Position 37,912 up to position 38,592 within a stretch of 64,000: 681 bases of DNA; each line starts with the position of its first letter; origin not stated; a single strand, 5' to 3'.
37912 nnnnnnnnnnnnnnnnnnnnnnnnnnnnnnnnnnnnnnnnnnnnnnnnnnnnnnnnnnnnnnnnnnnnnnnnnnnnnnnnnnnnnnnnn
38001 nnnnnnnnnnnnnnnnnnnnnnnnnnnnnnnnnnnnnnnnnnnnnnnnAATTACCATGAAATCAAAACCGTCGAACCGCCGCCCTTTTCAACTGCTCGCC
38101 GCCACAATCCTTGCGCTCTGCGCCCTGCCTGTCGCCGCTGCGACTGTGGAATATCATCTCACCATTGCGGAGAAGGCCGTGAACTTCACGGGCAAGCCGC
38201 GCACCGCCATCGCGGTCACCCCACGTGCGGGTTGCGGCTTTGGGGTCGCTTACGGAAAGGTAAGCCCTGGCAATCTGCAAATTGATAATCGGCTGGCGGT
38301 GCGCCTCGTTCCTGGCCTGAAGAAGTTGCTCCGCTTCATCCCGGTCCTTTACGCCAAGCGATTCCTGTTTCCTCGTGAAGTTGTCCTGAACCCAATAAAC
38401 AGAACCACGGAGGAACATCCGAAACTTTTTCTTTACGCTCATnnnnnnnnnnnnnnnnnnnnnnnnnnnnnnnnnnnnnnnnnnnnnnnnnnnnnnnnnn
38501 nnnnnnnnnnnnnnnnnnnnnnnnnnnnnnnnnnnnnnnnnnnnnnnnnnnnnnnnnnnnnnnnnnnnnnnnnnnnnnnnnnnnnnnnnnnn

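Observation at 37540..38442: Triple recombination scar: helicase | copper-locus fragment (membrane protein 3' end + Tat-MCO 5' stub) | integrase 5' stub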

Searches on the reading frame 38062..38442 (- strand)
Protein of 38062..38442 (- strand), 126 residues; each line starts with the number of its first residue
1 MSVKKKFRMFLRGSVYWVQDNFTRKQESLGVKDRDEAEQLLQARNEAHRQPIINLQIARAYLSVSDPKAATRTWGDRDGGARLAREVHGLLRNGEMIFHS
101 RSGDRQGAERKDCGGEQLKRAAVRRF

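Call 6: search_protein_families(library=pfam, proteins=[window:38062-38442:-], max_evalue=0.01)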
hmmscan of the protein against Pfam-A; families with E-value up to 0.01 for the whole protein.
window:38062-38442:- (126 aa): 0 families

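Call 46: search_protein_families(library=padloc, proteins=[L013:4475-9640:+, L013:9650-12505:+, L013:12502-13098:+, L013:13095-17711:+, L013:17708-19639:+], max_evalue=0.00001)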
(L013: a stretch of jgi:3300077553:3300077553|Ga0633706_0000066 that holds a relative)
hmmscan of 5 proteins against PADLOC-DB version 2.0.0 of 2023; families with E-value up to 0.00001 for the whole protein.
L013:4475-9640:+ (1721 aa): 20 families
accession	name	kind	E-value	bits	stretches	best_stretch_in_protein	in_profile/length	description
PDLC00037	DruE3|DruE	-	1.7e-74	249.5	2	80-425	100-445/2055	SNF2 family N-terminal domain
PDLC00013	DruE1|DruE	-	6.7e-70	234.4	3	943-1084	1043-1182/1776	SNF2 family N-terminal domain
PDLC00035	DruE3|DruE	-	1.6e-61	206.3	2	80-425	101-449/1460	SNF2 family N-terminal domain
PDLC00015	DruE2|DruE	-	7.2e-56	187.7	3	945-1082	1135-1268/1887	SNF2 family N-terminal domain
PDLC00051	DruE4|DruE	-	1.4e-52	176.6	3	944-1079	1089-1219/1829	SNF2 family N-terminal domain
PDLC00014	DruE2|DruE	-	1.4e-49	166.6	3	948-1082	1168-1297/1928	SNF2 family N-terminal domain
PDLC00036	DruE3|DruE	-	2.6e-48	162.1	2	83-290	94-308/2023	SNF2 family N-terminal domain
PDLC02503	BrxHI|BrxHII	-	1.3e-23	81.2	2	85-264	28-194/698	BrxHI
PDLC02896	DpdJ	-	6.7e-21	71.7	1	183-264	329-412/1487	DpdJ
PDLC03960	SngC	-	2.2e-18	64.4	1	82-267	25-198/720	-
PDLC02501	BrxHI|BrxHII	-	4.1e-14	49.6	1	89-276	31-207/925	BrxHI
PDLC02897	DpdJ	-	5.7e-14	48.9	1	96-272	114-294/1570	DpdJ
PDLC02569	DrmA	-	7.2e-11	38.6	1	947-1052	801-896/1095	DrmA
PDLC03928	PsyrT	-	1.8e-08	31.1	0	976-1051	283-358/689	-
PDLC02864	DpdF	-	2.3e-07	28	0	79-154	19-85/610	DpdF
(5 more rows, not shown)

L013:9650-12505:+ (951 aa): 34 families (the best 25 are shown)
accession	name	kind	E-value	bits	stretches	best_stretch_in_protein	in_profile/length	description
PDLC02853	DpdE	-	2.7e-170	566.5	1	7-948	6-974/985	DpdE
PDLC02621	DrmD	-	2.9e-83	278.7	1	104-912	123-940/1040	DrmD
PDLC02572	DrmA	-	7.6e-56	187.6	2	105-399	121-420/1043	DrmA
PDLC00659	HmaA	-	2.6e-48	162.6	2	115-398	118-395/1176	SNF2 helicase / DEAD-box helicase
PDLC02633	DrmD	-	5.4e-48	161.6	2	104-324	127-353/839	DrmD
PDLC02500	BrxHI|BrxHII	-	3.9e-47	159.4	1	103-641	91-628/933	BrxHI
PDLC02632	DrmD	-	4e-46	155.8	2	105-339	126-366/662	DrmD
PDLC02504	BrxHI|BrxHII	-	1.4e-41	140.4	1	104-760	111-743/971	BrxHII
PDLC02620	DrmD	-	6.3e-41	138.3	2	117-356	115-349/1060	DrmD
PDLC02843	DpdE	-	2.5e-38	129.6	2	450-589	539-678/1091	DpdE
PDLC02193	PLD_Helicase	-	1.2e-36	124.3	2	446-611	656-828/905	-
PDLC02840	DpdE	-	1.9e-35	120.5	2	441-589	523-663/1091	DpdE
PDLC02623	DrmD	-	1.4e-34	117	2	459-610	508-653/1040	DrmD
PDLC02634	DrmD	-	1e-33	114.2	2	114-365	103-347/900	DrmD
PDLC02624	DrmD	-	4.2e-29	99.5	2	140-323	2-190/652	DrmD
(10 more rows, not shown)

L013:12502-13098:+ (198 aa): 0 families

L013:13095-17711:+ (1538 aa): 38 families (the best 25 are shown)
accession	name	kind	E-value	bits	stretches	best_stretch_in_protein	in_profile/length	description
PDLC02643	DrmMI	-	1.1e-73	246.7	2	448-820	548-879/1347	DrmMI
PDLC02638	DrmMI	-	1.5e-54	183.5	2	444-595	543-719/935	DrmMI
PDLC03613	REase_MTase_IIG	-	1.4e-49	166.7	3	786-1239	725-1157/1250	Type IIG restriction enzyme-methyltransferase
PDLC03622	REase_MTase_IIG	-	6.3e-47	157.7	3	887-1226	958-1285/1524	Type IIG restriction enzyme-methyltransferase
PDLC03611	REase_MTase_IIG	-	6.7e-38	127.8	2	441-601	504-661/1532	Type IIG restriction enzyme-methyltransferase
PDLC03620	REase_MTase_IIG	-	6.2e-35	118.1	3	543-605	674-737/1378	Type IIG restriction enzyme-methyltransferase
PDLC03614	REase_MTase_IIG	-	1.5e-34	116.9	3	783-959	924-1097/1584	Type IIG restriction enzyme-methyltransferase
PDLC03618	REase_MTase_IIG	-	1.6e-32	109.8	1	410-594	507-713/1429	Type IIG restriction enzyme-methyltransferase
PDLC02644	DrmMI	-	1.7e-30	103.7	1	423-594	36-229/988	DrmMI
PDLC02645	DrmMI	-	1.1e-28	97.9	2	543-596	662-715/772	DrmMI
PDLC02646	DrmMI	-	1.2e-26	91.1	1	540-819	44-292/792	DrmMI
PDLC02639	DrmMI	-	5.6e-26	89.1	1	435-596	230-389/803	DrmMI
PDLC03629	REase_MTase_IIG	-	2e-23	80.2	1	450-594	376-536/1182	Type IIG restriction enzyme-methyltransferase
PDLC03604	REase_MTase_IIG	-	1.2e-18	64.5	1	417-597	326-507/1011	Type IIG restriction enzyme-methyltransferase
PDLC03609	REase_MTase_IIG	-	2.8e-17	59.8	1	490-593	428-533/1066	Type IIG restriction enzyme-methyltransferase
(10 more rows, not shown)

L013:17708-19639:+ (644 aa): 3 families
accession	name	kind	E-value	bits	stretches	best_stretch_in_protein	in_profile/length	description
PDLC03863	LmuB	-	4.8e-12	43.4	1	246-616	198-569/610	-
PDLC03862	LmuB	-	4.7e-11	39.7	1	406-596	383-566/643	-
PDLC03859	LmuB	-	5.1e-11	40.5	1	82-596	35-549/611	-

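Call 47: search_protein_families(library=pfam, proteins=[L013:4475-9640:+, L013:12502-13098:+, L013:17708-19639:+], max_evalue=0.001)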
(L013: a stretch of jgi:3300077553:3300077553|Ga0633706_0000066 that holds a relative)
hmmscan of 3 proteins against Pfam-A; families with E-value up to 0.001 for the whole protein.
L013:4475-9640:+ (1721 aa): 3 families
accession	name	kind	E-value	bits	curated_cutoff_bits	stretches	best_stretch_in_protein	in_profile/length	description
PF00270.35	DEAD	-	2.9e-24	86.1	26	1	84-265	2-161/167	DEAD/DEAH box helicase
PF04851.21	ResIII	-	3.7e-09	37.2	22.5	1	83-264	5-162/164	Type III restriction enzyme, res subunit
PF00271.37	Helicase_C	-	1.3e-08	35.4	23.5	1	975-1029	56-110/110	Helicase conserved C-terminal domain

L013:12502-13098:+ (198 aa): 0 families

L013:17708-19639:+ (644 aa): 1 family
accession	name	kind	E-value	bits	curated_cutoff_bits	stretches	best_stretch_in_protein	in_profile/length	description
PF14712.11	Snapin_Pallidin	-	0.00071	20.4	29.6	0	288-343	24-74/89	Snapin/Pallidin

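Call 52: search_protein_representatives(alignment_id=A1)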
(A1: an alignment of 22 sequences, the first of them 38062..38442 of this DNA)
Query: 22 sequences, 113 profile positions. Proteins with E-value up to 0.001 (for the whole library): 2312; up to 1e-10: 1392; up to 1e-30: 42. The best 150 are listed.
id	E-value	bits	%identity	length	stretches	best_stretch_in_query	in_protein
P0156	1.7e-50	185.8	-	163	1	1-112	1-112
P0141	2.4e-49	182.1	-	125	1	7-112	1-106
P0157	1.7e-45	169.7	-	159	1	1-112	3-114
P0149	8.5e-43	161.0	-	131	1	1-112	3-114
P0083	9.7e-41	154.4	-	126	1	1-110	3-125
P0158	1.3e-38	147.5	-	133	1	7-112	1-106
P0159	4.0e-38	146.0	-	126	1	1-102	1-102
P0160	5.4e-38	145.6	-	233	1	7-99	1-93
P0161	6.4e-37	142.1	-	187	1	2-112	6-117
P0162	9.9e-35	135.1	-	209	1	1-112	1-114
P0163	1.1e-34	134.9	-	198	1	1-112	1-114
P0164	1.7e-34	134.3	-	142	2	7-83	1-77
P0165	2.2e-34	133.9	-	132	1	1-103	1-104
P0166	2.2e-34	133.9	-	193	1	1-112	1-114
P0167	2.9e-34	133.5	-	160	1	1-110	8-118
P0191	4.3e-31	123.3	-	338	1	1-112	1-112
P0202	1.8e-30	121.4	-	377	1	1-112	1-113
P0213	1.5e-29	118.4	-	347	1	1-111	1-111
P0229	1.3e-28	115.3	-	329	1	1-112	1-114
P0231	1.4e-28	115.2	-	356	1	1-111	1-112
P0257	8.4e-28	112.7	-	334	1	1-112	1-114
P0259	1.1e-27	112.3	-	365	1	1-112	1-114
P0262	1.4e-27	112.0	-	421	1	1-111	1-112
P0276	3.0e-27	111.0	-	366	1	1-112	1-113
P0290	8.4e-27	109.5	-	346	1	1-96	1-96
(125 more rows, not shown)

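Call 53: search_protein_families(library=pfam, proteins=[P0191, P0202, P0213, P0229, P0231, P0257, P0259, P0262, P0276, P0290], max_evalue=0.001)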
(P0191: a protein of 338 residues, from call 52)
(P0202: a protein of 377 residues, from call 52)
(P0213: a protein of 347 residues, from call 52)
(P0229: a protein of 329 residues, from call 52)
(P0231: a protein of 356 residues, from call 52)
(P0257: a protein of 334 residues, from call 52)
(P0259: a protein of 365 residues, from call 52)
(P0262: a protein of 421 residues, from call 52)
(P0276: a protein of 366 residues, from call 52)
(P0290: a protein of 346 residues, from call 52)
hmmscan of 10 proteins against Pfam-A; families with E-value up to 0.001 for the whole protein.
P0191 (338 aa): 0 families

P0202 (377 aa): 0 families

P0213 (347 aa): 1 family
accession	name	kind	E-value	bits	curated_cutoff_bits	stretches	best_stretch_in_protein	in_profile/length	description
PF00589.27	Phage_integrase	-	2.8e-08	34.2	27.1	1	180-316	22-169/172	Phage integrase family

P0229 (329 aa): 0 families

P0231 (356 aa): 1 family
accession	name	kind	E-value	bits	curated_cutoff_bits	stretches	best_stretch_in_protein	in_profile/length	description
PF00589.27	Phage_integrase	-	3.1e-15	56.8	27.1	1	174-319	11-168/172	Phage integrase family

P0257 (334 aa): 0 families

P0259 (365 aa): 1 family
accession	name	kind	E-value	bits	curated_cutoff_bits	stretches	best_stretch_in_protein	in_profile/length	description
PF00589.27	Phage_integrase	-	4.9e-09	36.6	27.1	1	167-318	3-169/172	Phage integrase family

P0262 (421 aa): 0 families

P0276 (366 aa): 1 family
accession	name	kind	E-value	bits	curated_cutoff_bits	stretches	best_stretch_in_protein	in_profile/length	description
PF00589.27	Phage_integrase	-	7.5e-06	26.3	27.1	1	166-320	3-168/172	Phage integrase family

P0290 (346 aa): 0 families

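Call 56: find_encoding_contigs(protein=window:38062-38442:-, flank=6000, max_places=10)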
Protein window:38062-38442:- (126 aa): 1 contig read that carries it; 1 place shown.
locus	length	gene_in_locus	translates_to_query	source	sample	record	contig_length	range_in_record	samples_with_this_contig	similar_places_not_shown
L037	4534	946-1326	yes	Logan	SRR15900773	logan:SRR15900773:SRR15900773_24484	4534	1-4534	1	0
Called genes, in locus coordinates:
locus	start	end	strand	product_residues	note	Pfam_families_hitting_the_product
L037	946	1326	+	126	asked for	-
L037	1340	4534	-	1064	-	?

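Call 66: search_protein_families(library=ncbifam, proteins=[P0082, window:38062-38442:-], max_evalue=0.01)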
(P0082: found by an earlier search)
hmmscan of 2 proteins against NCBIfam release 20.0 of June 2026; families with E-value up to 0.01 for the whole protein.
P0082 (1721 aa): 14 families
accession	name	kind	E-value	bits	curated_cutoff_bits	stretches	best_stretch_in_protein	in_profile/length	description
TIGR03817.1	DECH_helic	hypoth_equivalog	2.9e-30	105.2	874.1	2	81-272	36-212/742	helicase/secretion neighborhood putative DEAH-box helicase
NF010338.0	PRK13767.1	equivalog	9.2e-22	77.1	849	1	84-272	36-226/877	ATP-dependent helicase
TIGR04121.1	DEXH_lig_assoc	equivalog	2e-21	75.5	850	1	78-279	10-199/804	ligase-associated DNA damage response DEXH box helicase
NF041067.1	DpdJ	equivalog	4e-18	64.5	800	1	183-264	322-405/1482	protein DpdJ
NF007284.0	PRK09751.1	equivalog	5.7e-11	40.4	1496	1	90-272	38-225/1538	ATP-dependent helicase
NF053636.1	DDHlcsCsdAPsy1082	equivalog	9.5e-08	31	890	1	86-158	30-101/512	DEAD/DEAH box helicase CsdA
NF053631.1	RNA_helic_CshA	equivalog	1.4e-06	27.5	646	0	992-1040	295-343/434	degradosome RNA helicase CshA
TIGR03158.1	cas3_cyano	exception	1.3e-05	24.5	69.1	1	85-240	1-165/357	type I-D CRISPR-associated helicase Cas3'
NF008744.0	PRK11776.1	equivalog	0.00016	20.3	524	0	983-1049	291-357/460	ATP-dependent RNA helicase DbpA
TIGR00614.1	recQ_fam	subfamily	0.00019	20.3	219.8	0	80-152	9-72/470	RecQ family ATP-dependent DNA helicase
NF040935.1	helicase_Hel308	equivalog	0.00038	18.7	1200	1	84-272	29-189/704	ATP-dependent DNA helicase Hel308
TIGR01389.1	recQ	equivalog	0.00077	18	640.2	0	997-1040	287-330/591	DNA helicase RecQ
NF038325.1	DISARM_DrmAS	equivalog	0.0021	16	950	1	971-1050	942-1010/1165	DISARM system helicase DrmA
NF053711.1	RNA_heli_RhlE1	exception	0.0051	15.6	750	0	86-158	28-101/434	RNA helicase RhlE1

window:38062-38442:- (126 aa): 0 families

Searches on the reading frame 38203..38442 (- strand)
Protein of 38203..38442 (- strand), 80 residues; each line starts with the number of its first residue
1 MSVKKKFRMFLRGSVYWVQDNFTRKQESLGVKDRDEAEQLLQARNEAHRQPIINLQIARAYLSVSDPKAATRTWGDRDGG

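Call 25: find_homologous_proteins(query=window:38203-38442:-, max_evalue=0.001)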
Query seq(80 aa) (80 aa): 22 proteins with E <= 0.001 among 24 candidates.
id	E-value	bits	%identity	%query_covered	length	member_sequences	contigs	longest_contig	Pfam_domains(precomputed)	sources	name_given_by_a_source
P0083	1.7e-45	170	100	100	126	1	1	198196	-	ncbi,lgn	-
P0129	4.2e-31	124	80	93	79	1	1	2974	-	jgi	jgi:hypothetical protein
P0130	1.1e-30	123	76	99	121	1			-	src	-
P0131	2.8e-30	121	77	94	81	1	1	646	-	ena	-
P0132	2.2e-27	112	72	90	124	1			-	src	-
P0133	9.2e-27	110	72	90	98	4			-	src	-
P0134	6.3e-26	108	71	90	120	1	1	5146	-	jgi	jgi:hypothetical protein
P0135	6.4e-26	108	71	91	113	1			-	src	-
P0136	2.0e-25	106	68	90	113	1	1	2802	-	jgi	jgi:hypothetical protein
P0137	5.2e-25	105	69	90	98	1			-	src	-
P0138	6.5e-25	104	74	85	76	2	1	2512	-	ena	-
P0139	1.6e-24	103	68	90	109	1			-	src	-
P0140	1.9e-24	103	69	90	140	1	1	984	-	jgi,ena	-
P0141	3.3e-24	102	72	89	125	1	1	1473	-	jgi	jgi:hypothetical protein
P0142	3.4e-24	102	77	83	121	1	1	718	-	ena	-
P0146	5.6e-22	95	73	83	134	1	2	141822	-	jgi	jgi:hypothetical protein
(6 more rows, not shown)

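Call 28: find_encoding_contigs(protein=P0146, flank=8000, max_places=3)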
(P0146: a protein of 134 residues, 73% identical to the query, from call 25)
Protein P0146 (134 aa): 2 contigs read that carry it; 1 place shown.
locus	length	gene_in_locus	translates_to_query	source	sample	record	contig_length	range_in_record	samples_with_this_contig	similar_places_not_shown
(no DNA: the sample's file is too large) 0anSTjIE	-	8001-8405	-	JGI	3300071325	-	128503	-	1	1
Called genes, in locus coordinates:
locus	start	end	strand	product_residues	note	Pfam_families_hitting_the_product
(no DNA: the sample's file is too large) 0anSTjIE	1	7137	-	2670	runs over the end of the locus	PF03534:SpvB, PF05593:RHS_repeat (faint), PF12256:TcdB_toxin_midN, PF13517:FG-GAP_3 (weak), PF12255:TcdB_toxin_midC, PF25023:TEN_YD-shell (weak)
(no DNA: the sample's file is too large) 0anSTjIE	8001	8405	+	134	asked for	-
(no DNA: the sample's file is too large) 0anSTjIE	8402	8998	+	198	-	PF00589:Phage_integrase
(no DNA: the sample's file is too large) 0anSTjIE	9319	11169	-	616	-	PF13476:AAA_23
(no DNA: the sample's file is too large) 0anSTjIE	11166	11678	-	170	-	PF20288:MC2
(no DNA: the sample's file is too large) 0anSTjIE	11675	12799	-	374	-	PF20282:CTD6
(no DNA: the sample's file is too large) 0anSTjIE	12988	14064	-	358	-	-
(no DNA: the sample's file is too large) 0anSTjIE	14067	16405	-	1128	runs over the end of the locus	PF13555:AAA_29, PF13558:SbcC_Walker_B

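Call 29: find_encoding_contigs(protein=P0129, flank=5000, max_places=3)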
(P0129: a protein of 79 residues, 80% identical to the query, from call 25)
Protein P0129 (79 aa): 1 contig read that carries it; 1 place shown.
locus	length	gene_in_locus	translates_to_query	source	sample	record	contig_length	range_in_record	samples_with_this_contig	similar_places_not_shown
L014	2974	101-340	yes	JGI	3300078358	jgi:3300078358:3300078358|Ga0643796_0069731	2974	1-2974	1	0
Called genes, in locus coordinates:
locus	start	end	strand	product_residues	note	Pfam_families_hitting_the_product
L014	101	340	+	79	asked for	-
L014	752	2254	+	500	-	-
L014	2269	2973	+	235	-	?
